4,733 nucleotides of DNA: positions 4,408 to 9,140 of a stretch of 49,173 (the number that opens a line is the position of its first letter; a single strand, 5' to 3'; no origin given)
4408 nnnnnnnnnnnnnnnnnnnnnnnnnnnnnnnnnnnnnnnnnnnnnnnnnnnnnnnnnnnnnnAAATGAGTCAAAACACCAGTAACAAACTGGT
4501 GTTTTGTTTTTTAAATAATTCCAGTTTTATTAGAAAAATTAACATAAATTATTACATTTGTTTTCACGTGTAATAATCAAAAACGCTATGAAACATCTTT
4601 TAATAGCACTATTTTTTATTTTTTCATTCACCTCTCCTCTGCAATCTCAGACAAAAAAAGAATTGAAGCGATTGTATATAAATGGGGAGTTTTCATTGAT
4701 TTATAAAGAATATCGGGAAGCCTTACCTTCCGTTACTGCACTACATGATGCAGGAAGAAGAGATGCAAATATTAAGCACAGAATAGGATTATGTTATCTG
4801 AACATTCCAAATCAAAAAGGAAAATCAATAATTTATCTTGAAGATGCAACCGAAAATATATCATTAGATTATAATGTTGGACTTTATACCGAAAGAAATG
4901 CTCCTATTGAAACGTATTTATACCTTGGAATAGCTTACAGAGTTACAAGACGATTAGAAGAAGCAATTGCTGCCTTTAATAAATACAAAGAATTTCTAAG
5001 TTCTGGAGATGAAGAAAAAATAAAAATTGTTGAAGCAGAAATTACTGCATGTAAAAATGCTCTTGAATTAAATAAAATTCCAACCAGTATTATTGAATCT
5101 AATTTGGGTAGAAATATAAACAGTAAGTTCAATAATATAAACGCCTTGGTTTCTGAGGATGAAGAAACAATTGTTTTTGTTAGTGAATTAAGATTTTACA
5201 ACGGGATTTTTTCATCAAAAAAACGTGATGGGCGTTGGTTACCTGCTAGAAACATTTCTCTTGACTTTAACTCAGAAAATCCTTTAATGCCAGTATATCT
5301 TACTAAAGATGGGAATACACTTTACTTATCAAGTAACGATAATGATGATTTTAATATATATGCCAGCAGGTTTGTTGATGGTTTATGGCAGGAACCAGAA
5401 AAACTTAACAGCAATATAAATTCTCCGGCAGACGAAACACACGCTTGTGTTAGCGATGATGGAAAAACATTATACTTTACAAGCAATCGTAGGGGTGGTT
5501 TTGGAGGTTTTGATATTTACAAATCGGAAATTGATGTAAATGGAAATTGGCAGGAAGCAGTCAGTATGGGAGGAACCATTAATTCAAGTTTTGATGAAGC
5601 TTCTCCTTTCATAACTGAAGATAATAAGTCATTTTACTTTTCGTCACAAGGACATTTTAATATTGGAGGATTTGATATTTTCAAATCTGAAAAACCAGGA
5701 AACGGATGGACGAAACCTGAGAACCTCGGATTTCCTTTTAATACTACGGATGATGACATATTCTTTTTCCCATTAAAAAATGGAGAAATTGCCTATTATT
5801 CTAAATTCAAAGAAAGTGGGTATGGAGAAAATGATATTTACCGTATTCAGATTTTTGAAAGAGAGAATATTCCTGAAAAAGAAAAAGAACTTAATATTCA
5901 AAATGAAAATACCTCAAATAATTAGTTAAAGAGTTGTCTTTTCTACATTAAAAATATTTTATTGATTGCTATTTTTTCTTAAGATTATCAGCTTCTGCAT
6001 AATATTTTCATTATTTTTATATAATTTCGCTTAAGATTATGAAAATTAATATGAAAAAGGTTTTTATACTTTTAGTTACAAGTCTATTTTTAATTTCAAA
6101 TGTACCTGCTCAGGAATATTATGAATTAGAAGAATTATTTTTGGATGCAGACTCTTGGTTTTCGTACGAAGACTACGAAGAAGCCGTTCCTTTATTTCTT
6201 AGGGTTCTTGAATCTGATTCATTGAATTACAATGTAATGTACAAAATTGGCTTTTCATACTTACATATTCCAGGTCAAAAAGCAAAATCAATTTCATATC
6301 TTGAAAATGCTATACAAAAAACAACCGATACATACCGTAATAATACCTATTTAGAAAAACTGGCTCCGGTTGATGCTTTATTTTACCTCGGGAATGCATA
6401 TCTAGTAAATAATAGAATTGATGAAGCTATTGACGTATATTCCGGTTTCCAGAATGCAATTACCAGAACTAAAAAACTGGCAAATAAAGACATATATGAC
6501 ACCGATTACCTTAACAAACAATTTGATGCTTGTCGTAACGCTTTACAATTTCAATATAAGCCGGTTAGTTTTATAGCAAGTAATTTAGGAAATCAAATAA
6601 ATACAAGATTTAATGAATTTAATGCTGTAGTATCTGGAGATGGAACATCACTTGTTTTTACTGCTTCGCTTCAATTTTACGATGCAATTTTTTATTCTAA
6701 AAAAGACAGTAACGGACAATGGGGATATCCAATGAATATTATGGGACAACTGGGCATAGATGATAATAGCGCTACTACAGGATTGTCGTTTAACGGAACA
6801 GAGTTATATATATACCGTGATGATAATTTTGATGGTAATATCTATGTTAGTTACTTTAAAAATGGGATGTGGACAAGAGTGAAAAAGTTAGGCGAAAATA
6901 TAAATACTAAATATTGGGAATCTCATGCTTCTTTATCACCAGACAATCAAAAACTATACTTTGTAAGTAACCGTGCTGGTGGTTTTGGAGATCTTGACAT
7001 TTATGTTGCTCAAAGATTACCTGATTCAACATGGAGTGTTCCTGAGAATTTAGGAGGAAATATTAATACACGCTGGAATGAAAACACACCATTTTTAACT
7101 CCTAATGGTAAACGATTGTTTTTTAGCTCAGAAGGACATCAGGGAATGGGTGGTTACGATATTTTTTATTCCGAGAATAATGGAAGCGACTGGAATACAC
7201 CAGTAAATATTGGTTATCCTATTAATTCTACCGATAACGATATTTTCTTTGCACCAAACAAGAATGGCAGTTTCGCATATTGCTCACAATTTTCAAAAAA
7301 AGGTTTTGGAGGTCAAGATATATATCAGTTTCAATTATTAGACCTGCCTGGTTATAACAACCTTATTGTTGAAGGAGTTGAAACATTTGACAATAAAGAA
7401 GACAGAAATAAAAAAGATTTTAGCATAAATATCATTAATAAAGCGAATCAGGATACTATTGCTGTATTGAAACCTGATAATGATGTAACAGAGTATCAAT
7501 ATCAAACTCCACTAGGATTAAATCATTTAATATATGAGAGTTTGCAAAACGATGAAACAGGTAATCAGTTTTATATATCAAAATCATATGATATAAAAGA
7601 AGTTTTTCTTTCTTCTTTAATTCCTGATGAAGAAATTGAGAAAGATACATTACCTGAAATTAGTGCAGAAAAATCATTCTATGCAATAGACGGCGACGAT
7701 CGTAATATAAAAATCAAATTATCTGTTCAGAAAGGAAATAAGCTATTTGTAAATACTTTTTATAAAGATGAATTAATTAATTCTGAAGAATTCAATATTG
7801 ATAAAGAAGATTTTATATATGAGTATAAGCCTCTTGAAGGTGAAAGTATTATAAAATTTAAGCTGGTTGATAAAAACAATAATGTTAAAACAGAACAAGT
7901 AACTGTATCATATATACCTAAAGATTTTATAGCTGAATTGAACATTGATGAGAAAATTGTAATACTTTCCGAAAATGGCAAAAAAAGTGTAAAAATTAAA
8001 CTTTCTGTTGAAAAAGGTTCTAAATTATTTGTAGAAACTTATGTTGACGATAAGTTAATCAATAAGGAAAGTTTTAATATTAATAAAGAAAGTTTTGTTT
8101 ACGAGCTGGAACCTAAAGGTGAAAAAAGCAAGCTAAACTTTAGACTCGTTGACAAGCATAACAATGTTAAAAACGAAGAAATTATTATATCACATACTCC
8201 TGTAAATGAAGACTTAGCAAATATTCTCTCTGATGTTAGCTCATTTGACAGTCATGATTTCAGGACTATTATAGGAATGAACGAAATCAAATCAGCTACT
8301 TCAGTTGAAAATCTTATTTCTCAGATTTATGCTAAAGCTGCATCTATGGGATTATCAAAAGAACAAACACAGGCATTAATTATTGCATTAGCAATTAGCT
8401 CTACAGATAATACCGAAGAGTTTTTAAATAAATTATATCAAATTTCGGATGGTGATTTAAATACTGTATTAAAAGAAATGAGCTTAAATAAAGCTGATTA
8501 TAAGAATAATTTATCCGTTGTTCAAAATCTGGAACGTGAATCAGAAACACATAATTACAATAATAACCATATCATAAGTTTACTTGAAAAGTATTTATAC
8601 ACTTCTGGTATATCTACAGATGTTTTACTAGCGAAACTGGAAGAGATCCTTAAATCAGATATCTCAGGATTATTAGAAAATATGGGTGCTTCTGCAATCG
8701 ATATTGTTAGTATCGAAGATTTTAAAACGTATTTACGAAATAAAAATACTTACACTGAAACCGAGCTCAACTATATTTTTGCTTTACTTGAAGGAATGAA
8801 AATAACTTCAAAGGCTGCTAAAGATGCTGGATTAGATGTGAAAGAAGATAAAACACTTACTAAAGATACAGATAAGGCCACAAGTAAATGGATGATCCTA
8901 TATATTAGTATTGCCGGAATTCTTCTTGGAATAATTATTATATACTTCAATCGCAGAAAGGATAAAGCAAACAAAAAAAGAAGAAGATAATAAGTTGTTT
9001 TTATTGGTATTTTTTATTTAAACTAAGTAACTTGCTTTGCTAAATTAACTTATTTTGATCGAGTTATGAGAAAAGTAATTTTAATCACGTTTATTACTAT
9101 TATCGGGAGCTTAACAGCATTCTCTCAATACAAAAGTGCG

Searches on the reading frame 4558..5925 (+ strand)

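Call 51: search_protein_families(library=pfam, proteins=[window:4558-5925:+], max_evalue=0.00001)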
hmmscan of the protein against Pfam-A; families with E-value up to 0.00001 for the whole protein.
window:4558-5925:+ (455 aa): 1 family
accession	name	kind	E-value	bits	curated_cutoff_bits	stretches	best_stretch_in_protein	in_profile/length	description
PF07676.18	PD40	-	3.9e-16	59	20.9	1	286-321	4-37/38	WD40-like Beta Propeller Repeat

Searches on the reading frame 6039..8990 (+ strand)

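Call 51: search_protein_families(library=pfam, proteins=[window:6039-8990:+], max_evalue=0.00001)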
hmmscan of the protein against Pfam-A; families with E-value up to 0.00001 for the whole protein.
window:6039-8990:+ (983 aa): 1 family
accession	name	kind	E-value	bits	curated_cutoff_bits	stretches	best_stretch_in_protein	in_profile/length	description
PF07676.18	PD40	-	4.4e-18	65.2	20.9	1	285-323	2-38/38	WD40-like Beta Propeller Repeat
